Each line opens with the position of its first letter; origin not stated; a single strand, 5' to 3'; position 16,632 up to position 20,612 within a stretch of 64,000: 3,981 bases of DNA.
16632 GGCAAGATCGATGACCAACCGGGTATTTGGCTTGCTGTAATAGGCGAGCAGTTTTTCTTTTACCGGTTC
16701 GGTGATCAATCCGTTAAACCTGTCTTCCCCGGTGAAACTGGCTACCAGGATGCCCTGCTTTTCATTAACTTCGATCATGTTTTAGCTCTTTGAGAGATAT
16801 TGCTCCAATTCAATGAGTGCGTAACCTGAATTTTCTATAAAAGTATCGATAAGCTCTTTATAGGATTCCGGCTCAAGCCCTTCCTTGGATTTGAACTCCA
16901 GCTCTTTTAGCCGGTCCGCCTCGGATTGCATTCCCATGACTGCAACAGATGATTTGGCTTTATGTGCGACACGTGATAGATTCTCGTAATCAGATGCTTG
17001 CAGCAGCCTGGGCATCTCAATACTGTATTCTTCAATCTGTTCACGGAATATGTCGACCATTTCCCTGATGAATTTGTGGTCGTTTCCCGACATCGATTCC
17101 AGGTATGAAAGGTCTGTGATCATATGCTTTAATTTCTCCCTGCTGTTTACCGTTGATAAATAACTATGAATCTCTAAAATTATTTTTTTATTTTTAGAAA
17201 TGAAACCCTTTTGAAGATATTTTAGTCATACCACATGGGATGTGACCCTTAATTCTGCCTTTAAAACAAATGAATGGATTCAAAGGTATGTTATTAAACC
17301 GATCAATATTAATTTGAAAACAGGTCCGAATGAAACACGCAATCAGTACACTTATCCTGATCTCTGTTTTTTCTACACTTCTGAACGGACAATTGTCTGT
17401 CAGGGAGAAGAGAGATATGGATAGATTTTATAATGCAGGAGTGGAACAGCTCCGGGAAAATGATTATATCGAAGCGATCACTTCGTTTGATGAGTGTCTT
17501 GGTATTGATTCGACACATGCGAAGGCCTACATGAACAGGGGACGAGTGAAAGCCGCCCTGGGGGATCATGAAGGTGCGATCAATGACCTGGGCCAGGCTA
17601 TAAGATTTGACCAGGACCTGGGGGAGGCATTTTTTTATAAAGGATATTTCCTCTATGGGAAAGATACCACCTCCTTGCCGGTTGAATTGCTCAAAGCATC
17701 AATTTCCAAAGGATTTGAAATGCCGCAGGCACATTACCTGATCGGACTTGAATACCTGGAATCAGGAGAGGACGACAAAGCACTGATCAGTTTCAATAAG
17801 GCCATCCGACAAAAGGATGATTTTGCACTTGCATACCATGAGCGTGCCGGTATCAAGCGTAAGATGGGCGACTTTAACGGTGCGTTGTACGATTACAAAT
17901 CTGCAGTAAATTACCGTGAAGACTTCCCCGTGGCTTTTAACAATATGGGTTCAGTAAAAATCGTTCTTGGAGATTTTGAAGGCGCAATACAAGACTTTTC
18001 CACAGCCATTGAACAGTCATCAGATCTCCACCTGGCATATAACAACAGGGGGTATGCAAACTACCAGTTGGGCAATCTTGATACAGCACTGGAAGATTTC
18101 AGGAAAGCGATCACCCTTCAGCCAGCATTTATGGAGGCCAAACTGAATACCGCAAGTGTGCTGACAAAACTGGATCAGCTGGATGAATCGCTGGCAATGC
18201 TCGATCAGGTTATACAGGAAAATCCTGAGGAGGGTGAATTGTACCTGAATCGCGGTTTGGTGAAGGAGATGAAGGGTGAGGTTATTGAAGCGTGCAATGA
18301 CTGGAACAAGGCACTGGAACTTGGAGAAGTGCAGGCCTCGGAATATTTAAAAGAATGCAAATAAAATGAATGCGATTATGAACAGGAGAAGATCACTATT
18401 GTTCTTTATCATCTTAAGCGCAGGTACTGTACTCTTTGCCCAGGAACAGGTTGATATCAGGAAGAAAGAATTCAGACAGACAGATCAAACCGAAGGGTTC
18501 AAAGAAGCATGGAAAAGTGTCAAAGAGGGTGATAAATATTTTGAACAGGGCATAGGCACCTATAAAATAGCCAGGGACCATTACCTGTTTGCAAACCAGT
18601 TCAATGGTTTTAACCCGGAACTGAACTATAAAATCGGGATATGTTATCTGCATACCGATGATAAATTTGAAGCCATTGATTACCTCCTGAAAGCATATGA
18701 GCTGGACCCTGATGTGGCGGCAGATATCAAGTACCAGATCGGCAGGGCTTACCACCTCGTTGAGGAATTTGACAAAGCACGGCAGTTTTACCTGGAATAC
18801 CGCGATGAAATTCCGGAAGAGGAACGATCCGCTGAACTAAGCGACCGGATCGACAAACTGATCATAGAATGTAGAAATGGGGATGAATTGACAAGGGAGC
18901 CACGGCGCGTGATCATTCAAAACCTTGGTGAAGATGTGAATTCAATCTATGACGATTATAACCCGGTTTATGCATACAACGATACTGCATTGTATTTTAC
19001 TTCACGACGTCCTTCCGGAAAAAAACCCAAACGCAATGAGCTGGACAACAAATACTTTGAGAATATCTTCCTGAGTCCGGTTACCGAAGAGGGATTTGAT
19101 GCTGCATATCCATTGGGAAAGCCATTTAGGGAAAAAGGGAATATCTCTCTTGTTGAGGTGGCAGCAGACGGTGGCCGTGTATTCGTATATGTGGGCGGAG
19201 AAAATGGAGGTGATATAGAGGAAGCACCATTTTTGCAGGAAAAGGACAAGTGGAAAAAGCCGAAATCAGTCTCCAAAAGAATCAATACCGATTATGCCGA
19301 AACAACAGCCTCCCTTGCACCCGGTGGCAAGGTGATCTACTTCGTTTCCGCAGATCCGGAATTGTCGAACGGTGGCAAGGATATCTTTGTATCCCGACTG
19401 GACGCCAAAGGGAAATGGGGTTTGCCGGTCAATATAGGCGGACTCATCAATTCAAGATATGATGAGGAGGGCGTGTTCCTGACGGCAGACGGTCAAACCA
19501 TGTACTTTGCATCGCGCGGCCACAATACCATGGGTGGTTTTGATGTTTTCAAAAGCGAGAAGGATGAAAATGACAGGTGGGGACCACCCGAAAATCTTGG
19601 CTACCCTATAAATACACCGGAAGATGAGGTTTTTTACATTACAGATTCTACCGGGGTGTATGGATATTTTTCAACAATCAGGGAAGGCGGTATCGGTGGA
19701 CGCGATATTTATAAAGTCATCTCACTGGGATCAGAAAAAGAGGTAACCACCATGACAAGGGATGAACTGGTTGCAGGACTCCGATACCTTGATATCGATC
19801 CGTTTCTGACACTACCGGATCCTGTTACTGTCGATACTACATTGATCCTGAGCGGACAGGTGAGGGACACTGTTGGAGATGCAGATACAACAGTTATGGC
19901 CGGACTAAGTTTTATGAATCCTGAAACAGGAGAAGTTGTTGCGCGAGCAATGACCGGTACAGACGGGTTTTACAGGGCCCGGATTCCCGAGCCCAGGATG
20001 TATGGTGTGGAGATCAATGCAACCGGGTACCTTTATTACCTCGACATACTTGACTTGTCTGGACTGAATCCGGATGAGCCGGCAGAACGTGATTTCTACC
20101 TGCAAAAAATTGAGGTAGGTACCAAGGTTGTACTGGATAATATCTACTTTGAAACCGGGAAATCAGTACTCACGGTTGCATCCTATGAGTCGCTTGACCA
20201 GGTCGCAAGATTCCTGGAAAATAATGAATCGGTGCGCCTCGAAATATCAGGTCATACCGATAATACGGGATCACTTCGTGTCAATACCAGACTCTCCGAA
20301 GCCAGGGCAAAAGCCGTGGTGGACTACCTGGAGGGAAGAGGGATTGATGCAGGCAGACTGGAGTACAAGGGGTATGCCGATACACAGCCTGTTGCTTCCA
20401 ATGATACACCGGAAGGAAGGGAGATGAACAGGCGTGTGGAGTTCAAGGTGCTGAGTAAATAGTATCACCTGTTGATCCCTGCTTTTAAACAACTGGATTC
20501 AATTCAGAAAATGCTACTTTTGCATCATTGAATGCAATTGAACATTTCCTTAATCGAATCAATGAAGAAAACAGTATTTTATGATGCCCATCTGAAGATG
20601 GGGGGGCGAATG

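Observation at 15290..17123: Translationally coupled Hpt-STAS pair heading a co-directional run with a lipoprotein and a PepSY_TM protein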

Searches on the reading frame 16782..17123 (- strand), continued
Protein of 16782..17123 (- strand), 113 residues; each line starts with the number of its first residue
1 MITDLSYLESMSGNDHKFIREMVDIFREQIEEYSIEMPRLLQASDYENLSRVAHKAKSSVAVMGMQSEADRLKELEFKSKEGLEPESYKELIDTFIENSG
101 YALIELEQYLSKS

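Call 46: find_encoding_contigs(protein=P0301, flank=5000, max_places=4)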
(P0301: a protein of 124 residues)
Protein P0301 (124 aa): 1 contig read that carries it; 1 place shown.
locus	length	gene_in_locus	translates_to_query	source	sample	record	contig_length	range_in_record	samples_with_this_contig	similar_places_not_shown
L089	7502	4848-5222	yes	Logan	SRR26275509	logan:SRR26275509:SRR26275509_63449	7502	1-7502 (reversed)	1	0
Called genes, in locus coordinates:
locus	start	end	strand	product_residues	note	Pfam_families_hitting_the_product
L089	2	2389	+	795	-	?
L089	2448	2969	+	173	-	PF13689:DUF4154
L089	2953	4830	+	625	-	PF17152:CHASE8 (weak), PF00672:HAMP, PF00512:HisKA, PF02518:HATPase_c, PF00072:Response_reg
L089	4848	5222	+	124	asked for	PF01627:Hpt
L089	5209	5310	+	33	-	-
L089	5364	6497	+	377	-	PF01262:AlaDh_PNT_C (weak), PF03435:Sacchrp_dh_NADP, PF16653:Sacchrp_dh_C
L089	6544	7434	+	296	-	PF00892:EamA, PF03151:TPT (faint), PF00892:EamA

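Call 52: list_cluster_members(proteins=[window:16782-17123:-, window:16440-16778:-, window:11604-11984:+])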
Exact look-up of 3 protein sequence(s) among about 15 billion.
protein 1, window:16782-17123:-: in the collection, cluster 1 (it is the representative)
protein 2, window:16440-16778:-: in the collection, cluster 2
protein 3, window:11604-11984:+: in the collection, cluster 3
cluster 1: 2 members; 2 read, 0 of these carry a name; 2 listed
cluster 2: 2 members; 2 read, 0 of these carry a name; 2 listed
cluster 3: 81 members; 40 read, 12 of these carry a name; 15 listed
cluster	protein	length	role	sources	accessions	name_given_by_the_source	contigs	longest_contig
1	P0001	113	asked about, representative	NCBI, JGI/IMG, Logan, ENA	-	-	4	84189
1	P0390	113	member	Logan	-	-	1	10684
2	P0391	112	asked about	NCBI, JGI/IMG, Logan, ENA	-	-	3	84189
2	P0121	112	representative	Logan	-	-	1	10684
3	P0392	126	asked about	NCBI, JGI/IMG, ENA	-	-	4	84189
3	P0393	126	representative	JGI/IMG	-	hypothetical protein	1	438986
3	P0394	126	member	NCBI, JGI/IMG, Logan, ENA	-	hypothetical protein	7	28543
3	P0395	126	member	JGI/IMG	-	hypothetical protein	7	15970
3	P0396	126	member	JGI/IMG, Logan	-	hypothetical protein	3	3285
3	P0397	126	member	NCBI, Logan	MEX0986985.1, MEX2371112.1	MAG: DUF1987 domain-containing protein [Bacteroidales bacterium]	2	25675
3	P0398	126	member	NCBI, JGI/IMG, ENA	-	hypothetical protein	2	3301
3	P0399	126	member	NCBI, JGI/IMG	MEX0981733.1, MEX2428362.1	MAG: DUF1987 domain-containing protein [Bacteroidales bacterium]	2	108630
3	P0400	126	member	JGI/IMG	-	hypothetical protein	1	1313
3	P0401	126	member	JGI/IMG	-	hypothetical protein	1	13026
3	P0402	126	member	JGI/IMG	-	hypothetical protein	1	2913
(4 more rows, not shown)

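Call 56: find_encoding_contigs(protein=P0293, flank=5000, max_places=3)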
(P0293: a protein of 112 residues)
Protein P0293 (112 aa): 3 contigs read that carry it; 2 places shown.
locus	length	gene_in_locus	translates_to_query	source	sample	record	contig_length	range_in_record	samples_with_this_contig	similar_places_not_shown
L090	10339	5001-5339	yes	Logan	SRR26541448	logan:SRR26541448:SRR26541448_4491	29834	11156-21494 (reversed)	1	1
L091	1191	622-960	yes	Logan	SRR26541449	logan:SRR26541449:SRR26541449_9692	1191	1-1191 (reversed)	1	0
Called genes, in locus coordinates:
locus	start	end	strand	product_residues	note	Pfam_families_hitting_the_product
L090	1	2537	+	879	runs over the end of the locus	PF07676:PD40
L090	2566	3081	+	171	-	PF13689:DUF4154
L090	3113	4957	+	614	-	PF17152:CHASE8 (weak), PF00672:HAMP, PF00512:HisKA, PF02518:HATPase_c, PF00072:Response_reg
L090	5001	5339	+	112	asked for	PF01627:Hpt (weak)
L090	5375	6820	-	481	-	PF01943:Polysacc_synt, PF13440:Polysacc_synt_3 (faint)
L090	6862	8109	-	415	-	PF00515:TPR_1 (faint), PF07719:TPR_2 (faint), PF09976:TPR_21 (faint), PF10952:DUF2753 (faint), PF13181:TPR_8 (faint), PF13424:TPR_12 (weak), PF13176:TPR_7 (faint), PF13424:TPR_12 (weak), +2 more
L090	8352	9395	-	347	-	PF14391:DUF4421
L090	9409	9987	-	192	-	PF03729:DUF308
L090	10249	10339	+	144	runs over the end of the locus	PF02001:DUF134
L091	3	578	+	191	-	?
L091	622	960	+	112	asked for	PF01627:Hpt (weak)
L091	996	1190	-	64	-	?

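Call 57: find_encoding_contigs(protein=P0356, flank=5000, max_places=3)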
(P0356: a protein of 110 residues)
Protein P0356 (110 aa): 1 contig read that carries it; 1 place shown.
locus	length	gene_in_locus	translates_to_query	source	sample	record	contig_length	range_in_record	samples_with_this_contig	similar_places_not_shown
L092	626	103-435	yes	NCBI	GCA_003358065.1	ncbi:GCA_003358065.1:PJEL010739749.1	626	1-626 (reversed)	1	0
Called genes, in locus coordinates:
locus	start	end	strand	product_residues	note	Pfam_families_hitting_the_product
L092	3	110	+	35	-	?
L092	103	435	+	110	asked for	-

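Call 58: find_encoding_contigs(protein=P0380, flank=5000, max_places=3)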
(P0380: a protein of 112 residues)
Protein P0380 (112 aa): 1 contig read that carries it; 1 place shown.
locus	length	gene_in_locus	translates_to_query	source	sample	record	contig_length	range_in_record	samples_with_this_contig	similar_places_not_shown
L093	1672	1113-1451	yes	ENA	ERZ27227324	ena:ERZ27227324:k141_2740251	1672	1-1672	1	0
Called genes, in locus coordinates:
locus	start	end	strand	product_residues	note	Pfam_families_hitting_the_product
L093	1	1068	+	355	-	?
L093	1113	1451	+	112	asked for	PF01627:Hpt (weak)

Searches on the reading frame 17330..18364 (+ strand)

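Call 3: search_protein_families(library=pfam, proteins=[window:17330-18364:+], max_evalue=0.01)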
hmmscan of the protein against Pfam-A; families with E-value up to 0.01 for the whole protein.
window:17330-18364:+ (344 aa): 22 families
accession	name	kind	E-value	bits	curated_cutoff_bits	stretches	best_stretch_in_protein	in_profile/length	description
PF00515.34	TPR_1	-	1.6e-39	132.6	27.8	4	236-265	3-32/34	Tetratricopeptide repeat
PF13414.12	TPR_11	-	7.8e-37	125.1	26.8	5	213-248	7-42/42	TPR repeat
PF07719.23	TPR_2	-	6.8e-36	119.8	27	3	235-266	2-33/34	Tetratricopeptide repeat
PF13181.12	TPR_8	-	1.5e-27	93.8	25.7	3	236-266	3-33/34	Tetratricopeptide repeat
PF13432.12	TPR_16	-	1.2e-20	74.1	32.7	2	207-265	4-62/65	Tetratricopeptide repeat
PF13424.12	TPR_12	-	5.2e-19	68.6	30.1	3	202-263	5-74/77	Tetratricopeptide repeat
PF13431.12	TPR_17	-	3.9e-17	61.5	24.4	0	224-255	3-34/34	Tetratricopeptide repeat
PF13371.12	TPR_9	-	5.4e-17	62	35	2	235-266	30-61/73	Tetratricopeptide repeat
PF14559.12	TPR_19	-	9.3e-16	58.4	25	2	246-303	3-59/68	Tetratricopeptide repeat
PF13428.12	TPR_14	-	2.5e-12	46.6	23.5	0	239-273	6-40/44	Tetratricopeptide repeat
PF23914.1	TPR_CcmH_CycH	-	8.1e-11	42.4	42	1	244-331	60-150/158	Cytochrome c-type biogenesis protein H TPR domain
PF13374.12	TPR_10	-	1.2e-10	41.4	27.5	0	236-263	4-31/42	Tetratricopeptide repeat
PF13174.12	TPR_6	-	3.2e-09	37.3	26.3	0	269-300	1-32/33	Tetratricopeptide repeat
PF12569.14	NatA_aux_su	-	1e-08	35.1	33.3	0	134-186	194-246/515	N-terminal acetyltransferase A, auxiliary subunit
PF25064.1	ARM_TT21_5th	-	1.3e-05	25.9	27.8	0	248-328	15-98/117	TT21 fifth ARM repeats domain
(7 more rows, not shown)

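Call 4: search_protein_families(library=ncbifam, proteins=[window:17330-18364:+], max_evalue=0.01)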
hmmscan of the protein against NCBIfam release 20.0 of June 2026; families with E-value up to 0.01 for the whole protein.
window:17330-18364:+ (344 aa): 28 families (the best 25 are shown)
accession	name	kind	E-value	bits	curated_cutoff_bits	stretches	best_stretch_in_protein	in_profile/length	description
TIGR02917.1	PEP_TPR_lipo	equivalog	2.7e-31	108.3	312.2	3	236-340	127-231/899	XrtA/PEP-CTERM system TPR-repeat protein PrsT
NF040959.1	MamA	equivalog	1.9e-26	92.8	200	3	116-263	55-202/204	magnetosome protein MamA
TIGR00990.1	3a0801s09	subfamily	4.8e-23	81.6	757.25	2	233-332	330-429/615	mitochondrial import receptor subunit TOM70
TIGR02521.1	type_IV_pilW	equivalog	1.5e-22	80.3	154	2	133-299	32-200/234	type IV pilus biogenesis/stability protein PilW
NF008391.2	PRK11189.1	equivalog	9.2e-18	64.7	250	2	163-259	62-158/297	lipoprotein NlpI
NF033762.1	social_mot_Tgl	equivalog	1.5e-17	63.8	225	2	184-326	84-228/252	social motility TPR repeat lipoprotein Tgl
TIGR02552.1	LcrH_SycD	equivalog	1.5e-14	53.9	104.8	2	43-96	65-118/136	SycD/LcrH family type III secretion system chaperone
NF047558.1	TPR_END_plus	domain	3.2e-14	52.6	32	0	66-98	1-33/56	TPR end-of-group domain-containing protein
TIGR04510.1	mod_pep_cyc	subfamily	4.8e-14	51.8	400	2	136-302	402-570/814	putative peptide modification system cyclase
NF033758.1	gliding_GltE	equivalog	1.6e-13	50.4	225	1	175-282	231-338/411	adventurous gliding motility TPR repeat lipoprotein GltE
NF047507.1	TPR_BatC_Lepto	exception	1.1e-11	44.7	175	1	179-283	37-144/214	TPR repeat-containing protein BatC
NF002725.1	PRK02603.1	equivalog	3.7e-11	43.3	143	0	161-241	30-113/173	photosystem I assembly protein Ycf3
NF047371.1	FlcA_CTERM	equivalog_domain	1.2e-10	40.6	300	1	198-296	436-535/646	periplasmic flagellar collar protein FlcA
NF033920.0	C39_PA2778_fam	equivalog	2e-10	40.5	150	1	216-296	172-252/255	PA2778 family cysteine peptidase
TIGR02795.1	tol_pal_ybgF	equivalog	3.4e-10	40.6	90.1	1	213-301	15-109/119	tol-pal system protein YbgF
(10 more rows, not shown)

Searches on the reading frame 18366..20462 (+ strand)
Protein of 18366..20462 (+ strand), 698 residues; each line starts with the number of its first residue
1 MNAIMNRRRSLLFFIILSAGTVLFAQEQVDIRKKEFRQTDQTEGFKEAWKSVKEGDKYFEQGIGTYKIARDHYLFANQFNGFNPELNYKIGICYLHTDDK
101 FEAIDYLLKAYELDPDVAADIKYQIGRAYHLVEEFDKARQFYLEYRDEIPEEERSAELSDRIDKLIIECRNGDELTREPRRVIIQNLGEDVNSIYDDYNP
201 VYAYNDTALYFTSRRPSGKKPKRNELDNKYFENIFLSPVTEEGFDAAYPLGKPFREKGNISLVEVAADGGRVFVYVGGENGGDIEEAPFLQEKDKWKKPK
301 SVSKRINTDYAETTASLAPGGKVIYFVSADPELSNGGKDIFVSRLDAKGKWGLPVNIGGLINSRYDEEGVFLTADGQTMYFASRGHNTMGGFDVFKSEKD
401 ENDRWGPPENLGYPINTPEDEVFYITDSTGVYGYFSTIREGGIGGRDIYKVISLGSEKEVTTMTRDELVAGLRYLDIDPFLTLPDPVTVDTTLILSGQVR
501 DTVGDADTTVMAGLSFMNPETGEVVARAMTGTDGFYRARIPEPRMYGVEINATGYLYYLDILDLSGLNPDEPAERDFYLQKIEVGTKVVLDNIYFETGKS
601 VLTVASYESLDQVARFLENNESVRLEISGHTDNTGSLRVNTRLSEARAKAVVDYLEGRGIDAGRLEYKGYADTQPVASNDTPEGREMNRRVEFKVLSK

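Call 3: search_protein_families(library=pfam, proteins=[window:18366-20462:+], max_evalue=0.01)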
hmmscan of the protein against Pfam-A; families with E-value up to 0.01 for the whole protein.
window:18366-20462:+ (698 aa): 9 families
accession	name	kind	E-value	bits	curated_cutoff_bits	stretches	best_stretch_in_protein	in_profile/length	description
PF00691.25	OmpA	-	1.1e-21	77.4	27.2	1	594-689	1-98/98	OmpA family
PF07676.18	PD40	-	6.2e-11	42.4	20.9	1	358-395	2-37/38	WD40-like Beta Propeller Repeat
PF07719.23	TPR_2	-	4.7e-07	29.9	27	1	84-116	1-33/34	Tetratricopeptide repeat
PF13181.12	TPR_8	-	5e-06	26.7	25.7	1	85-116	2-33/34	Tetratricopeptide repeat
PF00515.34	TPR_1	-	0.00021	21.4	27.8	0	88-116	5-33/34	Tetratricopeptide repeat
PF05359.17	DUF748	-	0.00023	19.8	50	1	587-633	875-921/1037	Domain of Unknown Function (DUF748)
PF13424.12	TPR_12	-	0.00054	20.5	30.1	1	87-144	6-70/77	Tetratricopeptide repeat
PF14559.12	TPR_19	-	0.0031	18.2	25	1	102-158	9-64/68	Tetratricopeptide repeat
PF13432.12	TPR_16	-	0.0061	17.4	32.7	0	67-116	21-63/65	Tetratricopeptide repeat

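Call 49: search_protein_families(library=ncbifam, proteins=[window:18366-20462:+], max_evalue=0.00001)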
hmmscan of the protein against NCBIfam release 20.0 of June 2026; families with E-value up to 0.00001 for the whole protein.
window:18366-20462:+ (698 aa): 39 families (the best 25 are shown)
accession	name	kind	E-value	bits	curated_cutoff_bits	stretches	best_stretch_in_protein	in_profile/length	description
NF053607.1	CHU_0125_OmpA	equivalog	8e-64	216.2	620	2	52-453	23-412/639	CHU_0125 family OmpA-like outer membrane integrity protein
NF052230.1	T9SS_PorE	exception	4.3e-56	190.5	600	2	82-450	55-415/648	PorE family type IX secretion system protein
NF053611.1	YiaD_Gzip_OmpA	equivalog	1.8e-35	122.6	175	1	591-695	102-206/206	YiaD family glycine zipper/OmpA-like lipoprotein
NF053612.1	anchor_PA1041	equivalog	8.5e-26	91.3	250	1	588-695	126-235/236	PA1041 family peptidoglycan-binding anchor lipoprotein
NF053613.1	OMP_toxin_LptF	equivalog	2.5e-23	83.1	400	1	580-694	130-244/256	lipotoxin F family OmpA-related lipoprotein LptF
TIGR03350.1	type_VI_ompA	equivalog_domain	1.2e-22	80.4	139.8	1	591-695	30-137/137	type VI secretion system protein TssL, long form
NF053585.1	OMP_LP_YfiB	equivalog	3.5e-21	75.8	128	1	591-692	56-157/163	outer membrane lipoprotein YfiB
NF006541.1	PRK09038.1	equivalog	6.1e-21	75.2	283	1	587-696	136-249/253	flagellar motor protein MotD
NF045788.1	Omp38Acinit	equivalog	4.1e-20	72.1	500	1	592-691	242-342/354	outer membrane protein Omp38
NF033763.1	exchanger_TraB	exception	5.9e-20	70.7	700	1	579-696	380-498/522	outer membrane exchange protein TraB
NF045787.1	OmpABordt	equivalog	1.8e-19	70.2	200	1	586-696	79-190/194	outer membrane protein OmpA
NF007804.1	PRK10510.1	equivalog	1.3e-18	67.2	307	1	591-694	112-215/219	OmpA family lipoprotein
TIGR03789.1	pdsO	hypoth_equivalog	2.2e-18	66.8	152.2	1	589-694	137-242/243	sortase-associated OmpA-like protein PdsO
TIGR02802.1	Pal_lipo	equivalog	5.5e-18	65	125.35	1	593-694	2-103/104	peptidoglycan-associated lipoprotein Pal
NF006508.0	PRK08944.1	subfamily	2.5e-17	63.1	259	1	592-695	180-287/304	MotB family protein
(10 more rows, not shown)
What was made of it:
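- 17330..20462 (+): Divergent two-gene unit: TPR protein (17330-18364) and a TPR/PD40/OmpA protein resembling PorE and CHU_0125 (18366-20462). Domain calls are in calls 3 and 49; scores are below the equivalog cut-offs.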
